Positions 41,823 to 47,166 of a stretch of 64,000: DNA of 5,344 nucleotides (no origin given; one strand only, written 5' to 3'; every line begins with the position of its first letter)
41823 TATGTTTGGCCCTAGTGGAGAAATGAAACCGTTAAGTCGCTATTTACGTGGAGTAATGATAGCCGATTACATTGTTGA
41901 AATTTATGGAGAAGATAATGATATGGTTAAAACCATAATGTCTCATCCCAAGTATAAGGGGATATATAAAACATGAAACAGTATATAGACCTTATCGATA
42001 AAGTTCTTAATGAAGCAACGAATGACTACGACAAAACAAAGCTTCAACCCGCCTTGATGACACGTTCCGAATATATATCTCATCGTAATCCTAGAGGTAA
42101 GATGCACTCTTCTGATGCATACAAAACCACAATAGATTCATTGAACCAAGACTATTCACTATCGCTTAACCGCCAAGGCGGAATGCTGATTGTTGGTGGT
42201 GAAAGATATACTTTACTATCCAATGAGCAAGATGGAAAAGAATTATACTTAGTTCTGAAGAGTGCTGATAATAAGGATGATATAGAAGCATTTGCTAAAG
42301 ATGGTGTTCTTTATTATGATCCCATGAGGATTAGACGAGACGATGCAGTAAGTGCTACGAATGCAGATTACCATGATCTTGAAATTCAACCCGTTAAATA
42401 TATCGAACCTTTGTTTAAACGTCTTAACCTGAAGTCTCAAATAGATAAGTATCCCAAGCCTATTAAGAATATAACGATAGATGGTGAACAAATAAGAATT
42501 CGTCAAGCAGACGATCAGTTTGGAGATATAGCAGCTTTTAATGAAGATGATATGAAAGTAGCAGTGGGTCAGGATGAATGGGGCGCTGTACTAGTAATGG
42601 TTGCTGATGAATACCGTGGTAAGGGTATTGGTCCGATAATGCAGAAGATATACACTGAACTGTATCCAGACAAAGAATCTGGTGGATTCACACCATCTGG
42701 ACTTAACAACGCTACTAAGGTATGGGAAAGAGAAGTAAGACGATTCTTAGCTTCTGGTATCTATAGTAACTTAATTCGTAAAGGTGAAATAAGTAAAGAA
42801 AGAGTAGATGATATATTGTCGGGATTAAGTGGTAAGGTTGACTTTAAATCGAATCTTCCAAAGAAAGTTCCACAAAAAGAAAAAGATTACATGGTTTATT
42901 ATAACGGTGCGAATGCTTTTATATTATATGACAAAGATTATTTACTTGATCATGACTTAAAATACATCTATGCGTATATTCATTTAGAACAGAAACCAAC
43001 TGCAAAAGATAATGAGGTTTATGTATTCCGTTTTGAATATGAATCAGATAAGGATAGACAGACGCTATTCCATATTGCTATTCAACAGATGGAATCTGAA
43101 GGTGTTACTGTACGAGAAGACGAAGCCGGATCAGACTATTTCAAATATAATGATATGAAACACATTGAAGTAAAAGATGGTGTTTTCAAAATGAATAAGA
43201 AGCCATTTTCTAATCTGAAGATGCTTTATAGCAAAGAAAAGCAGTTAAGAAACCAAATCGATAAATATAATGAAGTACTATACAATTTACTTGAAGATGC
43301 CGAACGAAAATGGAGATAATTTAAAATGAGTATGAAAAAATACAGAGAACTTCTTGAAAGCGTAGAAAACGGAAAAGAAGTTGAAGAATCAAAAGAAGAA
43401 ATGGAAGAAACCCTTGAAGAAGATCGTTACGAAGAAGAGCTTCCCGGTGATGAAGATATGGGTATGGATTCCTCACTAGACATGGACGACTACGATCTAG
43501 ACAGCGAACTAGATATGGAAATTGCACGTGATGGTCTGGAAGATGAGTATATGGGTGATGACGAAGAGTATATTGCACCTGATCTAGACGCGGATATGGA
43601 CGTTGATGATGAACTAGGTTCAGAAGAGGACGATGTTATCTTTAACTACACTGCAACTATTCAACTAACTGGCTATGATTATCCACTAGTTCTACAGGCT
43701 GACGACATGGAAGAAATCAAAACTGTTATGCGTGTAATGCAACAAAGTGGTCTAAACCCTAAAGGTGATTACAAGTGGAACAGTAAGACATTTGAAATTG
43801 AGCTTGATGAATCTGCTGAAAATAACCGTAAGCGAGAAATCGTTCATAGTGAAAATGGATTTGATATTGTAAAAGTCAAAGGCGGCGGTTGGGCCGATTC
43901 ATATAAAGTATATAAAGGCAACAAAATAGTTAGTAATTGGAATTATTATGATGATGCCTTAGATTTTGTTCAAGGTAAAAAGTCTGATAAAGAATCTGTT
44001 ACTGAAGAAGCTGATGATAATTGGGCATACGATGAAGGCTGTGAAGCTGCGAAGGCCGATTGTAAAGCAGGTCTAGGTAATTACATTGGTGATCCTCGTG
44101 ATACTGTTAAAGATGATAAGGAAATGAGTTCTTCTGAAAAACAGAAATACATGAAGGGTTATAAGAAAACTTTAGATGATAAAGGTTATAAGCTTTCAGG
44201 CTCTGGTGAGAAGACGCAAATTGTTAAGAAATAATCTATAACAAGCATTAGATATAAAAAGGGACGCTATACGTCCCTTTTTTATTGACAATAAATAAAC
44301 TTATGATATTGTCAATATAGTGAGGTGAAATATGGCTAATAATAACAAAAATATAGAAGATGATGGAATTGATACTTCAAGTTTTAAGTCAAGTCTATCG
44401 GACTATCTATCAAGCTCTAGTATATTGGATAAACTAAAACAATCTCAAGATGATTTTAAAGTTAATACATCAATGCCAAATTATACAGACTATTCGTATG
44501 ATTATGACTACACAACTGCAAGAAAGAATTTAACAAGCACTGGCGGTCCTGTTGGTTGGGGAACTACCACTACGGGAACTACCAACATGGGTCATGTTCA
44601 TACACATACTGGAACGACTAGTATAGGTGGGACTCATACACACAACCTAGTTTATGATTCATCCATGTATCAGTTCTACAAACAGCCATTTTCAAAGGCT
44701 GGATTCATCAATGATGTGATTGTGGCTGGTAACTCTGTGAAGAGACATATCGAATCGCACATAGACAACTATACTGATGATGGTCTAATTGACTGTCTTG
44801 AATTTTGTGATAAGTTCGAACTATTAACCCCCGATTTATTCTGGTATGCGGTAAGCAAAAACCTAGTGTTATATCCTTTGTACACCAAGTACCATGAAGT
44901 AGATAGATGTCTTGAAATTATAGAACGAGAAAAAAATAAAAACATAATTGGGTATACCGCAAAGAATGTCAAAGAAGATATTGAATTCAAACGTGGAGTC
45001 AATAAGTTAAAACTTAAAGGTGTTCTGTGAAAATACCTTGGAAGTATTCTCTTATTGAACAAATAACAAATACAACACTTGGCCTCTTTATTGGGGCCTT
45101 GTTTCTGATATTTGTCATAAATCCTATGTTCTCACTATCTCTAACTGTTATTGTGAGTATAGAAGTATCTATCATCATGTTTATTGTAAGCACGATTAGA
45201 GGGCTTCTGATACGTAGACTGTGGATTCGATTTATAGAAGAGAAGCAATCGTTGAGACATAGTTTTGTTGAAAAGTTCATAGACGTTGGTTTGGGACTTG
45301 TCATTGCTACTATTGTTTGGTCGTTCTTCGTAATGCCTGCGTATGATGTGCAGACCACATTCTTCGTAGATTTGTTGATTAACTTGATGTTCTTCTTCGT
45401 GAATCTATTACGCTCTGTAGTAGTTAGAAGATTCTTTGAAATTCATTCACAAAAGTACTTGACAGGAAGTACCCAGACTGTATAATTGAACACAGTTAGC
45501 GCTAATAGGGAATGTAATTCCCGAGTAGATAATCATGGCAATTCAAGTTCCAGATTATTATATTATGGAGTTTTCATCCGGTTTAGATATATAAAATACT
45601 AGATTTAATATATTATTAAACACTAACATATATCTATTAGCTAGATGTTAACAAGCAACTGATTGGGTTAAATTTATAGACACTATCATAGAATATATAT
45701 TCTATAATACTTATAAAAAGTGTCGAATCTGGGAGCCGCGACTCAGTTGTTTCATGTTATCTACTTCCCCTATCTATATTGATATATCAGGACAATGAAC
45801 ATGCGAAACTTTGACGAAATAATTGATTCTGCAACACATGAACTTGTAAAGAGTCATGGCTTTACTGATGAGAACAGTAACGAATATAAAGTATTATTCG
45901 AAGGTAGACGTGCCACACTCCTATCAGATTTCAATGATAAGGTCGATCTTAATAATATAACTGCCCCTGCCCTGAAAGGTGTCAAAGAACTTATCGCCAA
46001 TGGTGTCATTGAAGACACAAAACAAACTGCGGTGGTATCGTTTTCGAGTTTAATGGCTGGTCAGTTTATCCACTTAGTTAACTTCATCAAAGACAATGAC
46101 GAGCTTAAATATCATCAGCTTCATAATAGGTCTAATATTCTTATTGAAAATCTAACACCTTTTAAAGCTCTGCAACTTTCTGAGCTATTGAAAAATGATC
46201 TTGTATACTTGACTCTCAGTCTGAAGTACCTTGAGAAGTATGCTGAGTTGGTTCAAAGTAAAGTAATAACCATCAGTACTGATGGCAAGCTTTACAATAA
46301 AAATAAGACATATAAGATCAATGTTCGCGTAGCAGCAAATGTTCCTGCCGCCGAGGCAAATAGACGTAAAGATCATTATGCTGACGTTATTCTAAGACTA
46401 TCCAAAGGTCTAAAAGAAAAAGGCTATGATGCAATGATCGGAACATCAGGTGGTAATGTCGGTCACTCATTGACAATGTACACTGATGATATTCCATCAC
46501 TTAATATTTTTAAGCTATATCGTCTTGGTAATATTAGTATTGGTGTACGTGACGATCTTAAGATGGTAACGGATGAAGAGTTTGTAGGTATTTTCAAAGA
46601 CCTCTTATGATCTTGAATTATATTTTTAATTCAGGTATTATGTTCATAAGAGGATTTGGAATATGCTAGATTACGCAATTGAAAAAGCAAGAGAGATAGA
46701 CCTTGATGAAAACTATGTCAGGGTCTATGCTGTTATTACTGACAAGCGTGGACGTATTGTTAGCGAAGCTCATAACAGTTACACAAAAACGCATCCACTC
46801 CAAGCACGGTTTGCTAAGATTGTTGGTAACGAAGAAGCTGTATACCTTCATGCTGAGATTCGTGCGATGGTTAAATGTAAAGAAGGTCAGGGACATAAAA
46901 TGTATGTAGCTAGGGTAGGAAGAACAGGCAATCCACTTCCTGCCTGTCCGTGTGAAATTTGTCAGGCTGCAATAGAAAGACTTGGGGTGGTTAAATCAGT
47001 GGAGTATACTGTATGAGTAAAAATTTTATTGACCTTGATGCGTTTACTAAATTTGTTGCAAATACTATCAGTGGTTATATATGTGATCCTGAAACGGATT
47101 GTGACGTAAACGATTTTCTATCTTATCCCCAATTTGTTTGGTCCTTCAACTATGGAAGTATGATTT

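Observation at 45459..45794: Unclassified ~270-nt highly structured RNA element behind a perfect sigma70 promoter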

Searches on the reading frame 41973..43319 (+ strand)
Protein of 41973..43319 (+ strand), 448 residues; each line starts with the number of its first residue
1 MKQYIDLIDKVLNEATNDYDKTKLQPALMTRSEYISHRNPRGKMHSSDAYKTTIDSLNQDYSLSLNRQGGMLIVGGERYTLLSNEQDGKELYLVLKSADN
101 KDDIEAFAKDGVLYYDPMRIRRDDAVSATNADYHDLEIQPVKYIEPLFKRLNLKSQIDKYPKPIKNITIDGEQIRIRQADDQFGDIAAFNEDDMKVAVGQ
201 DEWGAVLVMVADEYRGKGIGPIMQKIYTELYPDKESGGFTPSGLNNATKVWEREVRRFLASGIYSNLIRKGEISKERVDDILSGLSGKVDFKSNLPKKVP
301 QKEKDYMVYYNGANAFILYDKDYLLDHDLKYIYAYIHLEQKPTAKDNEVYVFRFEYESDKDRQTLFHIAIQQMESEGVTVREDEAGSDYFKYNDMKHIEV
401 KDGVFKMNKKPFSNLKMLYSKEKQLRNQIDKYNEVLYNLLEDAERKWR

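Call 10: search_protein_families(library=pfam, proteins=[window:41973-43319:+], max_evalue=0.01)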
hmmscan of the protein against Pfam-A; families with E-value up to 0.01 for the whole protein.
window:41973-43319:+ (448 aa): 0 families

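Call 30: search_protein_families(library=phrogs, proteins=[window:41973-43319:+], max_evalue=0.001)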
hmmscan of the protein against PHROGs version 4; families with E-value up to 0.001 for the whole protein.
window:41973-43319:+ (448 aa): 1 family
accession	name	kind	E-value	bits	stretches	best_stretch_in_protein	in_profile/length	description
phrog_29287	-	unknown function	1.8e-71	242.3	1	12-447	3-454/455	-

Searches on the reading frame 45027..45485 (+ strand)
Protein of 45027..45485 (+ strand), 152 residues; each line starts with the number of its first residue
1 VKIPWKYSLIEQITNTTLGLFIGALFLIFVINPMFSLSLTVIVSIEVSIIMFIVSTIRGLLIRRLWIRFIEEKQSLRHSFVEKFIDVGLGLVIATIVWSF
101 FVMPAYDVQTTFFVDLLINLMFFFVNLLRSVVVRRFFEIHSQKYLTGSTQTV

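Call 10: search_protein_families(library=pfam, proteins=[window:45027-45485:+], max_evalue=0.01)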
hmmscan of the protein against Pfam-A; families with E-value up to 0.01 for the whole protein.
window:45027-45485:+ (152 aa): 2 families
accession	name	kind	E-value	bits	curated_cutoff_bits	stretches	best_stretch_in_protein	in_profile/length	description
PF23858.1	DUF7220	-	1.6e-22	80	28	2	73-138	1-65/70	Family of unknown function (DUF7220)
PF10823.13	DUF2568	-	0.0062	17.2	24.2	1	89-128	34-73/92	Protein of unknown function (DUF2568)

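Call 13: find_related_loci(query=window:45027-45485:+, collection=viral_contigs, flank=3000)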
Query window:45027-45485:+ (152 aa) in viral_contigs; peptide patterns used: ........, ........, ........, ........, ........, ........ (x = any residue, [..] = any of these).
11 stretches matched a pattern, but none encodes a relative of the query by tblastn (E <= 1e-3).

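Call 30: search_protein_families(library=phrogs, proteins=[window:45027-45485:+], max_evalue=0.001)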
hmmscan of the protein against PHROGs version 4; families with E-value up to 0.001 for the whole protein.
window:45027-45485:+ (152 aa): 1 family
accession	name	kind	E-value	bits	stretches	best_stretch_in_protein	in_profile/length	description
phrog_4276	-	unknown function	9.6e-22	78.3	2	72-146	65-138/144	-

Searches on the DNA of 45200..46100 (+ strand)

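Call 6: search_dna_similar(query=window:45200-46100:+, collection=phages, mode=distant, max_rows=40)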
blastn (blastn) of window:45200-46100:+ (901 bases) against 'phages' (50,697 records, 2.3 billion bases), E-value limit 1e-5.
No match.

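Call 17: search_rna_families(source=window, start=45400, end=45850, threshold=evalue, max_evalue=10, show_alignments=2)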
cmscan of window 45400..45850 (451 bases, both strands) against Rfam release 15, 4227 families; matches with E-value up to 10: 3.
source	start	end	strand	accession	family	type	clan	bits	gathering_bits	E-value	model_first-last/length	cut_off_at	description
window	45615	45755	+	RF02053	STnc430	Gene; sRNA;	-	22.2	47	0.32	1-162/162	no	Enterobacterial sRNA STnc430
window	45573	45647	+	RF01625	ceN28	Gene; snRNA; snoRNA; CD-box;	-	17.8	70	0.46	1-88/88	no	Caenorhabditis snoRNA ceN28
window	45801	45829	+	RF01377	CRISPR-DR64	Gene; CRISPR;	CL00015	16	40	4.9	1-37/37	no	CRISPR RNA direct repeat element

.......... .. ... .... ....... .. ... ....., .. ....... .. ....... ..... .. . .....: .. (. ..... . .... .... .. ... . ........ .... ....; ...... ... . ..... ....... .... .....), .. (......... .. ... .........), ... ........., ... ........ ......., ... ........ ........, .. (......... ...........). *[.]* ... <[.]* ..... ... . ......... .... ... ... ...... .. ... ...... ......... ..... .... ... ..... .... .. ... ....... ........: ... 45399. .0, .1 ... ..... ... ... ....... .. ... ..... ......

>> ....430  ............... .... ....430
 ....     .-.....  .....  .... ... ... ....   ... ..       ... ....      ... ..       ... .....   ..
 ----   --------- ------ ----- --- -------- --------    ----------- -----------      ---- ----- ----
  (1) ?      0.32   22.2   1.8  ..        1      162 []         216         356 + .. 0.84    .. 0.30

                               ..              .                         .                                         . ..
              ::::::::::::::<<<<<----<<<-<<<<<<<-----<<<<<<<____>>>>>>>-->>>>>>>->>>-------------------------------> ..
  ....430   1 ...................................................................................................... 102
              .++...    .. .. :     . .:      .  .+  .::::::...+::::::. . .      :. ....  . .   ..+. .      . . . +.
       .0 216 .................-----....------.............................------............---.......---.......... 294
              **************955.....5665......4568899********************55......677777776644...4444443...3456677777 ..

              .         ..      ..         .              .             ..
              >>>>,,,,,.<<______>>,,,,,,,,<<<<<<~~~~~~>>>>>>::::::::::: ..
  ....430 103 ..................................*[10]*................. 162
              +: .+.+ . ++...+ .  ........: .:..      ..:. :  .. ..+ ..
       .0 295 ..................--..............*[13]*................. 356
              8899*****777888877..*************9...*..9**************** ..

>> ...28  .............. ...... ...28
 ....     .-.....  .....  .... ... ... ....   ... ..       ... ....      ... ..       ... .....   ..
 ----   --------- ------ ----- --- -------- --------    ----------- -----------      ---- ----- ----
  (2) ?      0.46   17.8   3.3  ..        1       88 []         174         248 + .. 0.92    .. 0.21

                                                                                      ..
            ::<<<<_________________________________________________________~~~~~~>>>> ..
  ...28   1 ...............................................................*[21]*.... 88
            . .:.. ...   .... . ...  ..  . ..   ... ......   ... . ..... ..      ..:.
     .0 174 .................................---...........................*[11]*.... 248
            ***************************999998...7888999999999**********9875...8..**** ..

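Call 62: build_rna_model(alignment_id=A5, structure=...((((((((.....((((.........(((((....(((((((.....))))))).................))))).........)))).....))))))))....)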
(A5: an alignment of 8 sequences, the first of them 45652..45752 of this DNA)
Model R1 built from alignment A5 (8 sequences, 109 columns); structure: as given.
model positions 94; base pairs 24; branch points 0; effective number of sequences 2.2; information 0.608 bits per position. Calibrated on 0.2 Mb of random sequence (short: E-values are rough).
structure used (alignment columns):
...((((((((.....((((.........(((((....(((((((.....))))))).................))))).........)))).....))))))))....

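Call 63: search_with_rna_model(model_id=R1, sources=[window, L003, L005, L006, L007, L012, L014, L015, L017, L004], max_evalue=1, make_alignment=true, show_alignments=0)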
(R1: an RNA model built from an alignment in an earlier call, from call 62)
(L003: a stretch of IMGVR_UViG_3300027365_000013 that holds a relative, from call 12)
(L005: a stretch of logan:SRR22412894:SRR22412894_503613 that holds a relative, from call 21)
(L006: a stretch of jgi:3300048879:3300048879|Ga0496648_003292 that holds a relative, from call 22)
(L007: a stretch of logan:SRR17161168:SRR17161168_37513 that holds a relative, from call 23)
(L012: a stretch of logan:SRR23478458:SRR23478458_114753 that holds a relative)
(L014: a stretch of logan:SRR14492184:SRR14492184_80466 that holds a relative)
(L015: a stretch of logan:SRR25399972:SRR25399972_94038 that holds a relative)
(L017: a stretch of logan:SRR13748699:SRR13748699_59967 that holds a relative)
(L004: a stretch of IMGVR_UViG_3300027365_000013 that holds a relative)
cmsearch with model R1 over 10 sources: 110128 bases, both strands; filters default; matches with E-value up to 1: 9.
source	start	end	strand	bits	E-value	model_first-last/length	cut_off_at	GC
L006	124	221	+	102.1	3.9e-22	1-94/94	no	0.37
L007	2859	2958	+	101.9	4.5e-22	1-94/94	no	0.31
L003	2857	2951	+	100.2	1.1e-21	1-94/94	no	0.36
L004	2205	2299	-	100.2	1.1e-21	1-94/94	no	0.36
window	45653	45752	+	99.4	1.7e-21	1-94/94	no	0.32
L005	179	283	+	84.2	9.4e-18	1-94/94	no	0.32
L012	75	124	+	33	3.4e-05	1-94/94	no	0.4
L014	1046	1094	+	30.8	0.00012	1-94/94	no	0.45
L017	137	187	+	20.7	0.034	1-94/94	no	0.53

Alignment A6: 9 matches aligned to the model, 108 columns, each read 5' to 3' on its own strand. Consensus structure (alignment columns), stored with it:
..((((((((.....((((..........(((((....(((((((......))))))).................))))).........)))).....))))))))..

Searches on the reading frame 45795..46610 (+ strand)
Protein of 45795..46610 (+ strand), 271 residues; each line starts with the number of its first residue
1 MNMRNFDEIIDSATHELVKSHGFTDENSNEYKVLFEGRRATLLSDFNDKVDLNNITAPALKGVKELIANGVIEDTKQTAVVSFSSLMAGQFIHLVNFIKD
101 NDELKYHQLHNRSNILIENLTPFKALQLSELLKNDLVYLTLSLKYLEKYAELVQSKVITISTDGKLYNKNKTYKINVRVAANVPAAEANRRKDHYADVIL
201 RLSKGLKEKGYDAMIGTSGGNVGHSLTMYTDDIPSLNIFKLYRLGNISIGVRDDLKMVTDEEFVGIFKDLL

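Call 10: search_protein_families(library=pfam, proteins=[window:45795-46610:+], max_evalue=0.01)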
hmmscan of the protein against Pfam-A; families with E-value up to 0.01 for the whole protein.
window:45795-46610:+ (271 aa): 1 family
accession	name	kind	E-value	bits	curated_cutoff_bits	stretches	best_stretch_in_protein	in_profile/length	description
PF14163.11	SieB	-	0.0055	16.8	26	0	79-179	39-139/147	Super-infection exclusion protein B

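Call 12: find_related_loci(query=window:45795-46610:+, collection=viral_contigs, flank=3000)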
Query window:45795-46610:+ (271 aa) in viral_contigs; peptide patterns used: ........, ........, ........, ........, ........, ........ (x = any residue, [..] = any of these).
17 stretches matched a pattern; 1 encode a relative of the query (tblastn E <= 1e-3); 1 distinct loci.
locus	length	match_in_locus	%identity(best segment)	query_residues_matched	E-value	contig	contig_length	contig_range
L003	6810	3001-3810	88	2-271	9e-164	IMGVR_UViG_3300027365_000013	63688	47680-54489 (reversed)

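Call 19: find_homologous_proteins(query=window:45801-46610:+)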
Query window:45801-46610:+ (269 aa): 4 proteins with E <= 0.001 among 1107 candidates.
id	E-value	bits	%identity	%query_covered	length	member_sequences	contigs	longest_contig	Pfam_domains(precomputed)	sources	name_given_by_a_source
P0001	4.9e-169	579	100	100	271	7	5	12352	-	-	-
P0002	9.1e-152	522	88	100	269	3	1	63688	-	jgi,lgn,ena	-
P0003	2.1e-151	521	90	100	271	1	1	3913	-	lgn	-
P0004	2.1e-125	436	73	100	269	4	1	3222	-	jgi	jgi:hypothetical protein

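Call 21: find_encoding_contigs(protein=P0003, flank=3000)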
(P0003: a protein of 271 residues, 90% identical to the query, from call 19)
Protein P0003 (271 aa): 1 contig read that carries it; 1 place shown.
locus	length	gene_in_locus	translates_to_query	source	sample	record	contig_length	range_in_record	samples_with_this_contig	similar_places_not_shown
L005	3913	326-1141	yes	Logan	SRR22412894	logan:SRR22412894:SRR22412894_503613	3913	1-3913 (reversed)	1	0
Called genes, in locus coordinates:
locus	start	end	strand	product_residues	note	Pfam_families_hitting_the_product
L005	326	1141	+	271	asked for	-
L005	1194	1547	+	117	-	PF00383:dCMP_cyt_deam_1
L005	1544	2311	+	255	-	-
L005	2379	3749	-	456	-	-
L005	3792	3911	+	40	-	?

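Call 22: find_encoding_contigs(protein=P0004, flank=3000)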
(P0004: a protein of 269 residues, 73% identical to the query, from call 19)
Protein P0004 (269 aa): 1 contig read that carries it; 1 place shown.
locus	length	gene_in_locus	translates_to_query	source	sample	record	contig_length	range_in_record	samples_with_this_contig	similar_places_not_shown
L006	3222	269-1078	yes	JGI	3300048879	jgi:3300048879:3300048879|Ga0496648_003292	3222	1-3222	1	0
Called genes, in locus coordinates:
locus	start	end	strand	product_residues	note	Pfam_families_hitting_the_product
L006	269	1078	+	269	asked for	-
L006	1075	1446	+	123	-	PF00383:dCMP_cyt_deam_1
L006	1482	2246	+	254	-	-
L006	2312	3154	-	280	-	-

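Call 23: find_encoding_contigs(protein=P0001, flank=3000)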
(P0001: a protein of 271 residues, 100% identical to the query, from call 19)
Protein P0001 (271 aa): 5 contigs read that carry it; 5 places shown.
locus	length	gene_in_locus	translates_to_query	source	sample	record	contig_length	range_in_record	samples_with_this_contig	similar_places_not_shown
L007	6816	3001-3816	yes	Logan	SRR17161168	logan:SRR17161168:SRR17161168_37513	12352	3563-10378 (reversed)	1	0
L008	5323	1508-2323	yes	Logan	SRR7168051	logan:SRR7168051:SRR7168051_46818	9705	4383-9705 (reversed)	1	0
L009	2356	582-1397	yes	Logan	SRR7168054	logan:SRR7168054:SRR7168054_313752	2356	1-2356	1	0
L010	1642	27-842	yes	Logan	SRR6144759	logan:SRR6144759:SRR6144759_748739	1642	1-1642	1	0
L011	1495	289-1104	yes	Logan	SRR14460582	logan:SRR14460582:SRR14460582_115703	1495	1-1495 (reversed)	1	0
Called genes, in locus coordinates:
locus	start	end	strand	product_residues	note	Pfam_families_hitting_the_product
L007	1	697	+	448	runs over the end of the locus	-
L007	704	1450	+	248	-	-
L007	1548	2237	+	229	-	-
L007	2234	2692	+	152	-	PF23858:DUF7220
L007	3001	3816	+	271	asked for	-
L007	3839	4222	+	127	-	PF00383:dCMP_cyt_deam_1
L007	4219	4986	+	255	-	-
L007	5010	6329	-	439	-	-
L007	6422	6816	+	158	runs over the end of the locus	-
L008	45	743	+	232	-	-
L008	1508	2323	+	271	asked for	-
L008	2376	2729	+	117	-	PF00383:dCMP_cyt_deam_1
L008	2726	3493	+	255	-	-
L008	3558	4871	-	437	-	-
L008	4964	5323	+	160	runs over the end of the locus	-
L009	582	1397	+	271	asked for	-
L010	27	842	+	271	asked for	-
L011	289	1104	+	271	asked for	-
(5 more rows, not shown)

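Call 30: search_protein_families(library=phrogs, proteins=[window:45801-46610:+], max_evalue=0.001)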
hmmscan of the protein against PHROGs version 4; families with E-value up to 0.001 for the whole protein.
window:45801-46610:+ (269 aa): 0 families

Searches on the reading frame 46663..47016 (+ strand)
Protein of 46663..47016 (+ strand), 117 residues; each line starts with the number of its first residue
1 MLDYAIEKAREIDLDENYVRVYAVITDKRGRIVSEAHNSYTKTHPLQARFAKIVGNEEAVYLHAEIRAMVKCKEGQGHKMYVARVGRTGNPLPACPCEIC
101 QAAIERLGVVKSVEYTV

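Call 10: search_protein_families(library=pfam, proteins=[window:46663-47016:+], max_evalue=0.01)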
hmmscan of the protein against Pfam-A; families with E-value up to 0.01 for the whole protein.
window:46663-47016:+ (117 aa): 1 family
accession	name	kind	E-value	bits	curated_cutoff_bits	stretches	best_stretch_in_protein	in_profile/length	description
PF00383.29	dCMP_cyt_deam_1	-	5.7e-10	39.4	25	1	3-113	9-99/102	Cytidine and deoxycytidylate deaminase zinc-binding region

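Call 30: search_protein_families(library=phrogs, proteins=[window:46663-47016:+], max_evalue=0.001)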
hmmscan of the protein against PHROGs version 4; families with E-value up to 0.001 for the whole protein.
window:46663-47016:+ (117 aa): 2 families
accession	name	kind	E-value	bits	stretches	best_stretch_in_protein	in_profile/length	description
phrog_174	-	DNA, RNA and nucleotide metabolism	1.9e-14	55.1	1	23-110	140-219/384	dCMP deaminase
phrog_18355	-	DNA, RNA and nucleotide metabolism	0.0001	23.3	1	62-111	3-44/52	deoxycytidinylate deaminase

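Call 68: search_solved_structures(query=window:46663-47016:+, max_evalue=0.01)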
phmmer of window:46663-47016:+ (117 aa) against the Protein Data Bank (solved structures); distinct sequences matched with E-value up to 0.01: 0.
